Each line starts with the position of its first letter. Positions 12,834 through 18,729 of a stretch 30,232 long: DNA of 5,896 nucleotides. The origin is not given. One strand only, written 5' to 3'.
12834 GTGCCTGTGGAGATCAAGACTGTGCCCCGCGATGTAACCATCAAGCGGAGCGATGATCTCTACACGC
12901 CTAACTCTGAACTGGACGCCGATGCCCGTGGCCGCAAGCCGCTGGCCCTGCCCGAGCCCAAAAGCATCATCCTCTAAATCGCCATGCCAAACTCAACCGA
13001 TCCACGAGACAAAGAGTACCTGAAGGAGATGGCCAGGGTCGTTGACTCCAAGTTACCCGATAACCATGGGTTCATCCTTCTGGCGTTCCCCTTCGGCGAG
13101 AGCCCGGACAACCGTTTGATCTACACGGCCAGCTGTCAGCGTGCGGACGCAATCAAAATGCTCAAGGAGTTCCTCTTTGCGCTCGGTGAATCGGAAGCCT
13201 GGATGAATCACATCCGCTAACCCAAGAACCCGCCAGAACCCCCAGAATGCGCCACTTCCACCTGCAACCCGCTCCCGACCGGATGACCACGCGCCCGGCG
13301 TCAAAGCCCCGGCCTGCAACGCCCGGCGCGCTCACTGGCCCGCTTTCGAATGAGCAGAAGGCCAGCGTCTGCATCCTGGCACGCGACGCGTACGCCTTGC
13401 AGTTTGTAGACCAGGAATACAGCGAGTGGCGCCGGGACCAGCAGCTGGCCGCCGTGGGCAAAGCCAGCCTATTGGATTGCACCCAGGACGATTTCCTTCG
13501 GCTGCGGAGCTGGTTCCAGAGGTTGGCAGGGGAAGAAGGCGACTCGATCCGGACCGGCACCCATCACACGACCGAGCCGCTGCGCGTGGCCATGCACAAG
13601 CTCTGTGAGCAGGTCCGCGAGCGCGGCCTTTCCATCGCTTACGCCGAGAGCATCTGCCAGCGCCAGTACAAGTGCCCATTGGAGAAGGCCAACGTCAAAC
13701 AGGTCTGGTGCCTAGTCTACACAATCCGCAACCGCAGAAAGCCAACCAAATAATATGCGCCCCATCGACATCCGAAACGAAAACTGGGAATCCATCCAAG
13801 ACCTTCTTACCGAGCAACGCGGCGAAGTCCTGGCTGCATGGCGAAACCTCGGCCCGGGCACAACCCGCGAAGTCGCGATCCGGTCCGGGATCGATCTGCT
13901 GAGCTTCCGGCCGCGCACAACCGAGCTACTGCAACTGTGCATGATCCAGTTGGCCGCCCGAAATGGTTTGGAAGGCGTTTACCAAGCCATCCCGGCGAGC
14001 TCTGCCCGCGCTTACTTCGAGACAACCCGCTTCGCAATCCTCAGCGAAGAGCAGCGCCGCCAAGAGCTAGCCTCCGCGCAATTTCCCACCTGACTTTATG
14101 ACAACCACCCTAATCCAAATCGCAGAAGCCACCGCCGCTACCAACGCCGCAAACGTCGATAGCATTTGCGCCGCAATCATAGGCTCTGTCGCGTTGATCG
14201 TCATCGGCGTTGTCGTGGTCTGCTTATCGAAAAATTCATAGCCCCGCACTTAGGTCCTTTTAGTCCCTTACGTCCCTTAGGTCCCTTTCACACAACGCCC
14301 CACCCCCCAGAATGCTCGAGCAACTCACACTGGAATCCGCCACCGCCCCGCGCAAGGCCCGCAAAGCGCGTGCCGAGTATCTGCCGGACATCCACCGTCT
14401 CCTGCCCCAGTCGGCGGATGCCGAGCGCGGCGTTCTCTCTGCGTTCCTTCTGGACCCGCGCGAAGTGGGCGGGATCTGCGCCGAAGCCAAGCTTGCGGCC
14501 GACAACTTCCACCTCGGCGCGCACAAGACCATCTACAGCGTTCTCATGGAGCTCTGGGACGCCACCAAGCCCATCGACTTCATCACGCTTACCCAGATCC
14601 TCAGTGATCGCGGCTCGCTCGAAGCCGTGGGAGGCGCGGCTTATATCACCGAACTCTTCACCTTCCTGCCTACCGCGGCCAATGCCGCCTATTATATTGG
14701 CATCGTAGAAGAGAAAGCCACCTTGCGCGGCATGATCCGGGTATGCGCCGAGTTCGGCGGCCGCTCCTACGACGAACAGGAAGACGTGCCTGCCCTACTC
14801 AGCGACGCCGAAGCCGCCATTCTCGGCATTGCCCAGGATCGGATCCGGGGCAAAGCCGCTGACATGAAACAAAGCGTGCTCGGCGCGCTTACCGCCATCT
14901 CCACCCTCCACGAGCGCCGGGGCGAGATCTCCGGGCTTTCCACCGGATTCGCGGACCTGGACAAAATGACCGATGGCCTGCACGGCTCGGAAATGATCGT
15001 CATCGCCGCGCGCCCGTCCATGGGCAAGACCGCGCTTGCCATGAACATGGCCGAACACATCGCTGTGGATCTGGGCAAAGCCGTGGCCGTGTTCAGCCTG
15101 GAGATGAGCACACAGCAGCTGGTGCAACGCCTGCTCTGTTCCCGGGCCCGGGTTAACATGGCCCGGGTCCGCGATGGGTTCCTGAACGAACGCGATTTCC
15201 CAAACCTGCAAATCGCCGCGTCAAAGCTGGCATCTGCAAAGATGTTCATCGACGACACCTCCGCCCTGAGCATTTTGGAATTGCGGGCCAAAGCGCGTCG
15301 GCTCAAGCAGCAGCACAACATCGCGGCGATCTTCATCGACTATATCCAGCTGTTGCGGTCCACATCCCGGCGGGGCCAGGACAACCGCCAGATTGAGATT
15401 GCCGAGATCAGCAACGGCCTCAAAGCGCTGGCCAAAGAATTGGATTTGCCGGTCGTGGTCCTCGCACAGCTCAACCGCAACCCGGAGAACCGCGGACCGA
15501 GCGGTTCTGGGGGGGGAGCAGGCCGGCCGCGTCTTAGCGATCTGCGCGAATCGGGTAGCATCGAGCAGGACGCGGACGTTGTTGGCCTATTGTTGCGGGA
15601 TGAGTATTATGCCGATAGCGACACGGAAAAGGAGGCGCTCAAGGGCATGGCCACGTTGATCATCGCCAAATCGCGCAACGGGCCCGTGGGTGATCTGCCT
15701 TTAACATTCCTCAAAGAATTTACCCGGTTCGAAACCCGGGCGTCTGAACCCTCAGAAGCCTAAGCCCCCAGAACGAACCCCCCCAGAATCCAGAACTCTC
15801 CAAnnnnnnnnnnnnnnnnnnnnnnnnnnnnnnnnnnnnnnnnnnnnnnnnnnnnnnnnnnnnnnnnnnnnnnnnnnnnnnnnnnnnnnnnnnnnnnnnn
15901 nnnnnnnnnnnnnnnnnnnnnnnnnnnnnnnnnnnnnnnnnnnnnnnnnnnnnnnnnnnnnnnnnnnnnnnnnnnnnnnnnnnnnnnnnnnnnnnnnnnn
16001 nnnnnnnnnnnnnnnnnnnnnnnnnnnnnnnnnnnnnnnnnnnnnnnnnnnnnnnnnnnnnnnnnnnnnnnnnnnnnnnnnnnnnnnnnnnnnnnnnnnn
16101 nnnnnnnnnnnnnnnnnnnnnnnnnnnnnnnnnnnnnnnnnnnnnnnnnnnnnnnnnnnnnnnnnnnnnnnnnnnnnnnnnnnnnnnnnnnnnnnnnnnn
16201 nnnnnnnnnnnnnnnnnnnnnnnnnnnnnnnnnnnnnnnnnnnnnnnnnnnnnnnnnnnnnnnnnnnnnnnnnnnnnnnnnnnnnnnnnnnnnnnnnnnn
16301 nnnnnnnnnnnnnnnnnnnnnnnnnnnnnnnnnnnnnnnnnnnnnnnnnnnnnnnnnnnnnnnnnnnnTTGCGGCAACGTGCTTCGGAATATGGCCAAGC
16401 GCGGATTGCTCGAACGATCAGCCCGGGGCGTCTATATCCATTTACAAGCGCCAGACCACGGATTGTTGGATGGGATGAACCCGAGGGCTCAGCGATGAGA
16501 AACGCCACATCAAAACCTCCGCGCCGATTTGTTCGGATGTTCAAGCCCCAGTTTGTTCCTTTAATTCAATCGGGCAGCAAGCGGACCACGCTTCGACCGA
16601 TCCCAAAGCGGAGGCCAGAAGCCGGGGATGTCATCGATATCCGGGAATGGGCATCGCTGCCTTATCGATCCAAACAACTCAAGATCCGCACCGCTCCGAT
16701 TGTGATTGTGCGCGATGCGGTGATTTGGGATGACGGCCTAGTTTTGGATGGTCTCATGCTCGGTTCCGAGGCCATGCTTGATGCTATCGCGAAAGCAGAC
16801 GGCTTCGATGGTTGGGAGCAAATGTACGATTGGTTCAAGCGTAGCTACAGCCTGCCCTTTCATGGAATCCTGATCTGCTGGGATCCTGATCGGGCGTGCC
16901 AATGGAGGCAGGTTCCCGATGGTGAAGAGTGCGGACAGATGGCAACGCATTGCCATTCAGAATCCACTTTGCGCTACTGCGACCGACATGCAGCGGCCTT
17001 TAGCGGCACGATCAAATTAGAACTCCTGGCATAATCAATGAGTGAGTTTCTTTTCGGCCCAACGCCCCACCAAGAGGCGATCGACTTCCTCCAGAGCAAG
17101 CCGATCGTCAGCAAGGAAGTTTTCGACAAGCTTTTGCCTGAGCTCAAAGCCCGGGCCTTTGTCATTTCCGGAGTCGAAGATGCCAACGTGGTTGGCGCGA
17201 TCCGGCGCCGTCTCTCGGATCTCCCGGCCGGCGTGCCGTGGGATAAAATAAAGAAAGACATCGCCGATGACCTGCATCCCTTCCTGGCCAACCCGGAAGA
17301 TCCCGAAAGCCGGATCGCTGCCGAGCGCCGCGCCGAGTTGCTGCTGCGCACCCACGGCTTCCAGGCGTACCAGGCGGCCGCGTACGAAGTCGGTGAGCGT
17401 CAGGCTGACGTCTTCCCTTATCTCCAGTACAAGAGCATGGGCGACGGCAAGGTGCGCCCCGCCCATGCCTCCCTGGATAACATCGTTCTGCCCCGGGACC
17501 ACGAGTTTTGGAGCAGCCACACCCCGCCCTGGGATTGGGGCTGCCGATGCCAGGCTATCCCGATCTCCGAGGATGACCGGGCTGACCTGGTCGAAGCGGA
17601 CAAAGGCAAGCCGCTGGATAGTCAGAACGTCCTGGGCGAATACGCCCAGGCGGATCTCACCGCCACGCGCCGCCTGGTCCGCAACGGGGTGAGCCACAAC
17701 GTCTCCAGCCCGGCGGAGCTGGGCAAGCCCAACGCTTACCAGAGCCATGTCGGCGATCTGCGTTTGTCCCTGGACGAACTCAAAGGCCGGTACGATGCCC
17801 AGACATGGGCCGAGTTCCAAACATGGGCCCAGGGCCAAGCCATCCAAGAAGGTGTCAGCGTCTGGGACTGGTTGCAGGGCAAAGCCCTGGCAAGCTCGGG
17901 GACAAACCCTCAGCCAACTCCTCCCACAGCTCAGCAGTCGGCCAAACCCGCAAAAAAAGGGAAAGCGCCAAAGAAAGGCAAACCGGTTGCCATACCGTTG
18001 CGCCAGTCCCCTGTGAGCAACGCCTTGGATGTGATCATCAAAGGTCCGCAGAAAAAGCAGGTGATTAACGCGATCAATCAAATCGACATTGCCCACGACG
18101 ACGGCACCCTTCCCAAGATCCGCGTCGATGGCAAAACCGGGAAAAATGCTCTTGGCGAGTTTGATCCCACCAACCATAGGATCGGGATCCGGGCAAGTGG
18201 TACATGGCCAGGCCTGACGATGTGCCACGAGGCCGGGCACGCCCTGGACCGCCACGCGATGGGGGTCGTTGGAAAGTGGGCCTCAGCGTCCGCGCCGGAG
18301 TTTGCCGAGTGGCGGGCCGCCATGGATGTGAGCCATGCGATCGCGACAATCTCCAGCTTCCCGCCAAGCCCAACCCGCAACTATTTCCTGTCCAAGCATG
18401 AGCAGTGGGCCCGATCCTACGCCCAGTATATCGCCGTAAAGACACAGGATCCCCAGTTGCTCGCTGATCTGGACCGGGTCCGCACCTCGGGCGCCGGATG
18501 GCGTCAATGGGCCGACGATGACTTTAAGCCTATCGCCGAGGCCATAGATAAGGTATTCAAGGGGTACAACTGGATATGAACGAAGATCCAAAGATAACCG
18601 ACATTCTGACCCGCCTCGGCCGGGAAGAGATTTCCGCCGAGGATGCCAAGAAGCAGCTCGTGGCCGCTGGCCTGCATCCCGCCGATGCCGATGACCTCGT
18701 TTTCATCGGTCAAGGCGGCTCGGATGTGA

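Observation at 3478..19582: Conserved late-promoter motif: tandem 9-mers plus -10, four copies on both arms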

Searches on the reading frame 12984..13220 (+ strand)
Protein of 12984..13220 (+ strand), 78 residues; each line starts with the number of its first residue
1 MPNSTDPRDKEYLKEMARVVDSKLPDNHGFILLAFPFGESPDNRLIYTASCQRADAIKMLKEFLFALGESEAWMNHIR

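Call 14: search_protein_families(library=phrogs, proteins=[window:12984-13220:+], max_evalue=0.001)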
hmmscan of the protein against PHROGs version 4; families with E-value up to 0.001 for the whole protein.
window:12984-13220:+ (78 aa): 1 family
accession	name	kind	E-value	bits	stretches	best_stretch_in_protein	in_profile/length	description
phrog_35296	-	unknown function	0.0002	22.4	1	27-67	44-84/94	-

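Call 18: search_protein_families(library=pfam, proteins=[window:12984-13220:+], max_evalue=0.01)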
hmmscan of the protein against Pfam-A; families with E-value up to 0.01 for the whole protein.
window:12984-13220:+ (78 aa): 0 families

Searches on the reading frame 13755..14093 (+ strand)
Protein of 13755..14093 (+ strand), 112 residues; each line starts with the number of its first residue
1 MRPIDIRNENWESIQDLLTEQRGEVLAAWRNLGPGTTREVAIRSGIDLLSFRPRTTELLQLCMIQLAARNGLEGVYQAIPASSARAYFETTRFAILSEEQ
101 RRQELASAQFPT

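Call 14: search_protein_families(library=phrogs, proteins=[window:13755-14093:+], max_evalue=0.001)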
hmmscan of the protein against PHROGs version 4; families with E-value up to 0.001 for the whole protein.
window:13755-14093:+ (112 aa): 1 family
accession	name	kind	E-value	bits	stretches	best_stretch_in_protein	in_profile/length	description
phrog_1123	-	unknown function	3.6e-05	24.6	1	7-61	18-73/112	-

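Call 18: search_protein_families(library=pfam, proteins=[window:13755-14093:+], max_evalue=0.01)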
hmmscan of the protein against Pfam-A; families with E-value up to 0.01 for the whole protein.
window:13755-14093:+ (112 aa): 1 family
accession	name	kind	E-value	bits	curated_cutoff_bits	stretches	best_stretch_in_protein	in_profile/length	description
PF25212.1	HVO_A0114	-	0.0048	17.1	27.6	1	6-67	8-69/84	HVO_A0114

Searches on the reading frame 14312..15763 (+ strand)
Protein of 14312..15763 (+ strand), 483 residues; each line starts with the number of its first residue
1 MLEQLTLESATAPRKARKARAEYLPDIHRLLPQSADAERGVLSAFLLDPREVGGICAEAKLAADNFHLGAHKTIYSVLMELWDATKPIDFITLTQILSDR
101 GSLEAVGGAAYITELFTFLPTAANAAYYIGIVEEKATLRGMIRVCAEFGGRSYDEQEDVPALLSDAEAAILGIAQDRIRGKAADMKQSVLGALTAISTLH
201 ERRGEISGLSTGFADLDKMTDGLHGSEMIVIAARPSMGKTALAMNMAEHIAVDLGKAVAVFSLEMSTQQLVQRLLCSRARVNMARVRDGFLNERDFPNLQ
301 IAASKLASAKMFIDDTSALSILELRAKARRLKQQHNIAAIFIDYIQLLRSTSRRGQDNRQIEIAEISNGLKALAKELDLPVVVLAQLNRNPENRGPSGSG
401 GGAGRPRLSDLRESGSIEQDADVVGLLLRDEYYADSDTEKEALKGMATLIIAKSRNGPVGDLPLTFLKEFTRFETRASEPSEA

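Call 14: search_protein_families(library=phrogs, proteins=[window:14312-15763:+], max_evalue=0.001)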
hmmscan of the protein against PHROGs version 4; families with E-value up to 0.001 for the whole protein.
window:14312-15763:+ (483 aa): 9 families
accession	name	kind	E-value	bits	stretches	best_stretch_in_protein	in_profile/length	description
phrog_19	-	DNA, RNA and nucleotide metabolism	4.6e-102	343.9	1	31-477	157-582/621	DnaB-like replicative helicase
phrog_243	-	DNA, RNA and nucleotide metabolism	1.3e-41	143.3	1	198-476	9-268/273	DnaB-like replicative helicase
phrog_239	-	DNA, RNA and nucleotide metabolism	3.9e-37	129.6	1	183-476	324-599/801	DNA primase/helicase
phrog_11530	-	unknown function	2.3e-35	123.1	1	308-466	3-148/184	-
phrog_19347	-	unknown function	7.8e-14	52.8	1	411-474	1-77/79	-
phrog_23150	-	unknown function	6.5e-09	36.7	1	35-248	9-216/217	-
phrog_5482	-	unknown function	4.4e-07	30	1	202-461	23-284/341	-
phrog_18375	-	DNA, RNA and nucleotide metabolism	7.3e-06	25.5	1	205-383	355-534/644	DNA primase/helicase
phrog_97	-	other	2e-05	25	1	185-274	23-119/506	UvsX-like recombinase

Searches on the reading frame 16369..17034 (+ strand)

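Call 14: search_protein_families(library=phrogs, proteins=[window:16369-17034:+], max_evalue=0.001)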
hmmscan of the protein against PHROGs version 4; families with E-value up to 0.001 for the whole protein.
window:16369-17034:+ (221 aa): 1 family
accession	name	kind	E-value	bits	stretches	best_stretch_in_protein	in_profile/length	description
phrog_8581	-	unknown function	3.8e-12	47.8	1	81-175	66-165/166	-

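Call 18: search_protein_families(library=pfam, proteins=[window:16369-17034:+], max_evalue=0.01)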
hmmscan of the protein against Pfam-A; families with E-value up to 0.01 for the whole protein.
window:16369-17034:+ (221 aa): 0 families

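Call 65: search_protein_families(library=pfam, proteins=[window:16495-17034:+], max_evalue=1)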
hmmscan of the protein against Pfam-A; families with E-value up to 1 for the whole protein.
window:16495-17034:+ (179 aa): 0 families

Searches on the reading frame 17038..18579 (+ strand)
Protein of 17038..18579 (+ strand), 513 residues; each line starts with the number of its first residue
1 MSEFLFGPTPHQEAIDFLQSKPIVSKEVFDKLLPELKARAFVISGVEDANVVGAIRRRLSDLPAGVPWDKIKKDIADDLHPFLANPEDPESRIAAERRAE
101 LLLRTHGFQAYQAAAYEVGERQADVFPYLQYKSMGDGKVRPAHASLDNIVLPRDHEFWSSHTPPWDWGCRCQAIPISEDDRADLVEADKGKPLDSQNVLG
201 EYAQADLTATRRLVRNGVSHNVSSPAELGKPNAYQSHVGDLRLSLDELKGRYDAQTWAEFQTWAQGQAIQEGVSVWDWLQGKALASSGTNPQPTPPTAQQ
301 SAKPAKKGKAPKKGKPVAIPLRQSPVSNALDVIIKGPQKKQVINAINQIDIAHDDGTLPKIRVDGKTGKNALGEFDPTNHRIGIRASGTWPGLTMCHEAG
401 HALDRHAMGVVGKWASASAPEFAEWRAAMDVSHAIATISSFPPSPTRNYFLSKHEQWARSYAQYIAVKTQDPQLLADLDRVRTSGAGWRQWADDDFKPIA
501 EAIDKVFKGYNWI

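Call 14: search_protein_families(library=phrogs, proteins=[window:17038-18579:+], max_evalue=0.001)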
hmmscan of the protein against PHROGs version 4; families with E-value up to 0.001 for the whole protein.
window:17038-18579:+ (513 aa): 12 families
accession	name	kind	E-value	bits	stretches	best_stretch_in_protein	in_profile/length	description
phrog_220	-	head and packaging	3.1e-36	125.8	1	9-259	900-1143/1338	minor head protein and DNA pilot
phrog_28631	-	unknown function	1.3e-14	54.7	1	96-179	114-197/550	-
phrog_23416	-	unknown function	2.1e-13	51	1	108-176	109-177/459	-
phrog_19194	-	unknown function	2.6e-13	50.5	1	109-178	133-202/438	-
phrog_4529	-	head and packaging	2.4e-09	38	1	365-509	360-528/533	minor head protein and DNA pilot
phrog_6577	-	unknown function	8.1e-07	28.7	1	61-187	126-240/1066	-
phrog_35074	-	unknown function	1.5e-06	27.4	1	110-176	565-631/890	-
phrog_324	-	head and packaging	6.6e-06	26.4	1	131-196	268-336/624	head morphogenesis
phrog_3517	-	head and packaging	3.1e-05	24.4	1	96-186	232-337/371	head morphogenesis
phrog_595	-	head and packaging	4e-05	24.2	1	65-189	200-310/513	head maturation protease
phrog_115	-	head and packaging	0.00038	20.7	1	69-189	225-328/665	minor head protein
phrog_2662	-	head and packaging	0.00064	19.4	0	95-175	620-707/717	portal protein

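Call 27: find_homologous_proteins(query=window:17038-18579:+, max_evalue=1e-10)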
Query window:17038-18579:+ (513 aa): 255 proteins with E <= 1e-10 among 8000 candidates; the best 120 are listed.
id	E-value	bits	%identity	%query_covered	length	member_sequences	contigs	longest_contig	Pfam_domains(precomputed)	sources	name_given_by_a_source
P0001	0.0e+0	1187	100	100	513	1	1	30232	PF04233.20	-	-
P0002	1.9e-166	573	52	100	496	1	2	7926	PF04233.20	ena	-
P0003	5.7e-150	519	48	100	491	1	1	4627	PF04233.20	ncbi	-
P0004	2.1e-148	513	50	100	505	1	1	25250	PF04233.20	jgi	jgi:SPP1 gp7 family putative phage head morphogenesis protein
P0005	4.1e-146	506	49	100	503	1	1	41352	PF04233.20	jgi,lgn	jgi:SPP1 gp7 family putative phage head morphogenesis protein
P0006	1.9e-143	497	48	100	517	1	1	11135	PF04233.20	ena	-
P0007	2.9e-143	496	47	100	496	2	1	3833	PF04233.20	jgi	-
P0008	6.6e-142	492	71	58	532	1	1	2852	PF04233.20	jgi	jgi:SPP1 gp7 family putative phage head morphogenesis protein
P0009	6.9e-139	482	66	61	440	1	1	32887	PF04233.20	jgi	jgi:SPP1 gp7 family putative phage head morphogenesis protein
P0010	1.1e-136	475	48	94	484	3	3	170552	PF04233.20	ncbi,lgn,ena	-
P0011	1.5e-133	464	65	64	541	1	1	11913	PF04233.20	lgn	-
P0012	4.4e-132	459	45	100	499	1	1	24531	PF04233.20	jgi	jgi:SPP1 gp7 family putative phage head morphogenesis protein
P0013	5.6e-128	446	41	100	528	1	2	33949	PF04233.20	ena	-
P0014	6.2e-128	446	44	100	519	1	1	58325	PF04233.20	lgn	-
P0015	1.4e-127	445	45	100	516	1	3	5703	PF04233.20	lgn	-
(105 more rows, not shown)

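Call 28: find_encoding_contigs(protein=P0005, flank=10000, max_places=2)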
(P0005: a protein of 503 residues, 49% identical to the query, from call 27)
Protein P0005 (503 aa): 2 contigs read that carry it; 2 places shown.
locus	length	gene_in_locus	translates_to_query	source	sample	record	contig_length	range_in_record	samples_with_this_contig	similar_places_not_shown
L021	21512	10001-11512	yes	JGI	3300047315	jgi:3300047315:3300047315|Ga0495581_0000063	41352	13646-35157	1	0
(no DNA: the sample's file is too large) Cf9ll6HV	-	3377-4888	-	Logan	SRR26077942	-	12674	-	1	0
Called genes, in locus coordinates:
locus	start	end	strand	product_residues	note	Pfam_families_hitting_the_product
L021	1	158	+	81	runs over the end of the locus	-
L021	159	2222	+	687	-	-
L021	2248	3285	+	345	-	PF13401:AAA_22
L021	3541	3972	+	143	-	-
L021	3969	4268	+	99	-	-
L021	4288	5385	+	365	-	-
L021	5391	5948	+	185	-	PF07352:Phage_Mu_Gam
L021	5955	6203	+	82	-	-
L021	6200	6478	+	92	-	-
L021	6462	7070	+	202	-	-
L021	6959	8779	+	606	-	PF01935:DUF87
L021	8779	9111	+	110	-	-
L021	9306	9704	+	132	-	-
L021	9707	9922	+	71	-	-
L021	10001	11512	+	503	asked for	PF04233:Phage_Mu_F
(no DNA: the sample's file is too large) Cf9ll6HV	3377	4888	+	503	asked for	PF04233:Phage_Mu_F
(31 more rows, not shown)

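Call 29: find_encoding_contigs(protein=P0004, flank=10000, max_places=2)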
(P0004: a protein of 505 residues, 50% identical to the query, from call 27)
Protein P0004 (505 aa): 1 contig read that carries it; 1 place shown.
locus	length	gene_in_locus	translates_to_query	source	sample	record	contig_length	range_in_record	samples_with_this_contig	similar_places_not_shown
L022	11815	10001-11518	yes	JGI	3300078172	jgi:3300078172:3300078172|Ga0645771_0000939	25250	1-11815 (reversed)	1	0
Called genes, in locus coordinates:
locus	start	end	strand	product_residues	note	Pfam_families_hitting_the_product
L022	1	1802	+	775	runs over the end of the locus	-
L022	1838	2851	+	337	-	PF13401:AAA_22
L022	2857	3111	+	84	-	-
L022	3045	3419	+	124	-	-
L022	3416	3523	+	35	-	-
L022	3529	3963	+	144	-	-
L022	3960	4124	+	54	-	-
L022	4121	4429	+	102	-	-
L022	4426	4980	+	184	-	PF07352:Phage_Mu_Gam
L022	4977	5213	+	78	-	-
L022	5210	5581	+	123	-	-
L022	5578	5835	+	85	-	-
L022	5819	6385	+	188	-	-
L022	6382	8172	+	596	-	PF01935:DUF87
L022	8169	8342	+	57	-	-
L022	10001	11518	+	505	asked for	PF04233:Phage_Mu_F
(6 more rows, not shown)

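Call 30: find_encoding_contigs(protein=P0009, flank=10000, max_places=2)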
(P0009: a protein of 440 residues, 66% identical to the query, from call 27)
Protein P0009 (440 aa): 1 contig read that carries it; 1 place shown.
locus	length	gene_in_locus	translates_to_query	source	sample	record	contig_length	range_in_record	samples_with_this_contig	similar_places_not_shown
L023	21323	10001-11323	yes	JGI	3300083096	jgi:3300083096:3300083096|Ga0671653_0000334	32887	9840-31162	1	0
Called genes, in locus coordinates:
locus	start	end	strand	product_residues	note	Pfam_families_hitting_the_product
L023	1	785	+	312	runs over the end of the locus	PF02195:ParB_N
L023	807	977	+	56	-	-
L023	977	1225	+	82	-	-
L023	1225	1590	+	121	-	-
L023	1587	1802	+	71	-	-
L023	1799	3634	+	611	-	PF13518:HTH_28 (weak), PF13551:HTH_29 (weak)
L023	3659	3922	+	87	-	-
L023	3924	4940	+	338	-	PF13401:AAA_22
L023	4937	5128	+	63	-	-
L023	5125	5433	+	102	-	-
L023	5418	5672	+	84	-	-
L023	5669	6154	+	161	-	-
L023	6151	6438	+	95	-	-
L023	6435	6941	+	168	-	-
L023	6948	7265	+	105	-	-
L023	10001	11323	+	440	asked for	PF04233:Phage_Mu_F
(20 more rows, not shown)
